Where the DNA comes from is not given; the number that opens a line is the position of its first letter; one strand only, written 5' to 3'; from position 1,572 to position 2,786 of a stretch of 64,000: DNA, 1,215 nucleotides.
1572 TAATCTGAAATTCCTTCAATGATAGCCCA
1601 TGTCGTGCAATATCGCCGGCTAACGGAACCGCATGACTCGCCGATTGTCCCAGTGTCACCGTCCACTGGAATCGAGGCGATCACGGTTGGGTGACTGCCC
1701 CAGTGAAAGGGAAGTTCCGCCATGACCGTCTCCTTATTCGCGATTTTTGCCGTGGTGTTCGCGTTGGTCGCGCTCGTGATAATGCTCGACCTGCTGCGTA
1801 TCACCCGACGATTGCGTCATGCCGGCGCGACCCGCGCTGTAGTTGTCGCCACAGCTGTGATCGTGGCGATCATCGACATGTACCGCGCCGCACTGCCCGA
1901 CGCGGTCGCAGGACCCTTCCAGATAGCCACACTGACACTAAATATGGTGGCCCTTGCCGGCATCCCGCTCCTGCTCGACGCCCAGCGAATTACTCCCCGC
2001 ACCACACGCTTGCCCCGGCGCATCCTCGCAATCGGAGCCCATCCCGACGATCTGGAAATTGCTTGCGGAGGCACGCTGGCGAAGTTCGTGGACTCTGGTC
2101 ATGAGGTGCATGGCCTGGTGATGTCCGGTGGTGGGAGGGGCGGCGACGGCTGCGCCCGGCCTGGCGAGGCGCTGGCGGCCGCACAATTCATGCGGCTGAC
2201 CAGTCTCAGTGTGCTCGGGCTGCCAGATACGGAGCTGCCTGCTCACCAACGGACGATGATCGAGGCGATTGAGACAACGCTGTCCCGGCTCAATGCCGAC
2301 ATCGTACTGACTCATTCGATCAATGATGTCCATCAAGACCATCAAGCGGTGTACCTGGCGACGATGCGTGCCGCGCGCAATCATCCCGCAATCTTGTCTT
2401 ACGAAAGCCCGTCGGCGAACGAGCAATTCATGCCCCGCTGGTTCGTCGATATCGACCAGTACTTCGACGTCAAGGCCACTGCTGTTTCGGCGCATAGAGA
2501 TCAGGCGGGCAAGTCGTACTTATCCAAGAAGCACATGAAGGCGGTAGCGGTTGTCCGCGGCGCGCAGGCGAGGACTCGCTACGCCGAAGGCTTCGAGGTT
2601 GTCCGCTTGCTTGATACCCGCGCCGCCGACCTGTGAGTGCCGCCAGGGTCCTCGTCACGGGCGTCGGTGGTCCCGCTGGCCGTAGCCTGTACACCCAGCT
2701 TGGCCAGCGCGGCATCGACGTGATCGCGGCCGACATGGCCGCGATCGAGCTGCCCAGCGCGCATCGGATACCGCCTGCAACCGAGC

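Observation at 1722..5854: Four-gene synthase-type polysaccharide module combining a PgaC-like GT2 with a membrane-anchored PIG-L deacetylase and an ATP-grasp ligase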

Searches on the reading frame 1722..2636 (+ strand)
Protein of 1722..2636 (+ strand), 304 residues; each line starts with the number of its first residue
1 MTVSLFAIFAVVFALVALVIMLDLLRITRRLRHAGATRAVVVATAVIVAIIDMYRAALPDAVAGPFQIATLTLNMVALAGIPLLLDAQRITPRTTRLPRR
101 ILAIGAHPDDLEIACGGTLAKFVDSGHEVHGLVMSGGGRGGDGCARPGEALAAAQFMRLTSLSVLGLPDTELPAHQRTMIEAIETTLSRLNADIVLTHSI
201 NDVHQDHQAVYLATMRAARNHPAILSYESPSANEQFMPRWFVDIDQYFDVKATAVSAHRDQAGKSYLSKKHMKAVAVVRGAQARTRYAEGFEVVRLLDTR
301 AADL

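Call 3: search_protein_families(library=pfam, proteins=[window:1722-2636:+], max_evalue=0.01)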
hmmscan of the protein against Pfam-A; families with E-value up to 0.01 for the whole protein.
window:1722-2636:+ (304 aa): 1 family
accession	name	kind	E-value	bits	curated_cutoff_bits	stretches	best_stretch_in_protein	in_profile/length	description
PF02585.22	PIG-L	-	3e-25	89.6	28.2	1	102-217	1-128/129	GlcNAc-PI de-N-acetylase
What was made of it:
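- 1722..2636 (+): Membrane-anchored PIG-L/LmbE-family N-deacetylase (304 aa). Residues 1-~88 form 3 TM helices (N-out). The catalytic domain starts at residue ~100, carries AHPDD and HQDH, and faces the cytoplasm. PF02585 at 3e-25 (call 3).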

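Call 4: search_protein_families(library=ncbifam, proteins=[window:1722-2636:+], max_evalue=0.01)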
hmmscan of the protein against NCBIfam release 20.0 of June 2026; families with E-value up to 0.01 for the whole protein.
window:1722-2636:+ (304 aa): 4 families
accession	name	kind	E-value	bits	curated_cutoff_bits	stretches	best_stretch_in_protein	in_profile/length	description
TIGR04001.1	thiol_BshB1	equivalog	2.8e-21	76.3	182.5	1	101-292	4-219/226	bacillithiol biosynthesis deacetylase BshB1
TIGR04000.1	thiol_BshB2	equivalog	6.1e-10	39.1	195.25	1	100-265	2-188/217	bacillithiol biosynthesis deacetylase BshB2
TIGR03446.1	mycothiol_Mca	equivalog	7.8e-06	25.7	277.15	1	100-140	2-42/283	mycothiol conjugate amidase Mca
NF002557.0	PRK02122.1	subfamily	1.9e-05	23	384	1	92-132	364-404/653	glucosamine-6-phosphate deaminase-like protein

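Call 28: search_solved_structures(query=window:1722-2636:+, max_evalue=0.01)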
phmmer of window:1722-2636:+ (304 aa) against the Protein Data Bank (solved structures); distinct sequences matched with E-value up to 0.01: 9.
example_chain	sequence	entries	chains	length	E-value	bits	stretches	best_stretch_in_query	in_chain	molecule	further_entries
8bgn_A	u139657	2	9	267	2e-10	43.8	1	99-294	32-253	Diacetylchitobiose deacetylase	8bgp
8bgo_A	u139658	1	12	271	2.1e-10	43.7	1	99-294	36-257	Diacetylchitobiose deacetylase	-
2ixd_A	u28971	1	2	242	2.7e-10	43.4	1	100-263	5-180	LMBE-RELATED PROTEIN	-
1uan_A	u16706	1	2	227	4.3e-09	39.5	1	101-263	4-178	hypothetical protein TT1542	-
3we7_A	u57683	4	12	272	8.5e-09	38.5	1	98-156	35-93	Putative uncharacterized protein PH0499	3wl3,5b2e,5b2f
3wl4_A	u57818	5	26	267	3.9e-08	36.3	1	99-153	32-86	Uncharacterized protein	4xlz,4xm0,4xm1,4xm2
6p2t_A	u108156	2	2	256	3.7e-07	33.1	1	101-262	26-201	N-acetyl-alpha-D-glucosaminyl L-malate deacetylase 1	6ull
5cgz_A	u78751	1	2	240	8.4e-06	28.7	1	101-285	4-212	4-oxalmesaconate hydratase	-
5bmo_A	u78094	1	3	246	0.0011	21.7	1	99-167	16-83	Putative uncharacterized protein LnmX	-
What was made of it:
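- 1722..2636 (+): The closest solved relatives are diacetylchitobiose deacetylase 8bgn, BC1534 2ixd, TT1542 and BshB (call 28).
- The PIG-L's nearest solved relatives act on GlcNAc glycosides, including chitobiose (call 28). PIG-L relatives deacetylate the terminal GlcNAc of chitobiose (call 28).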
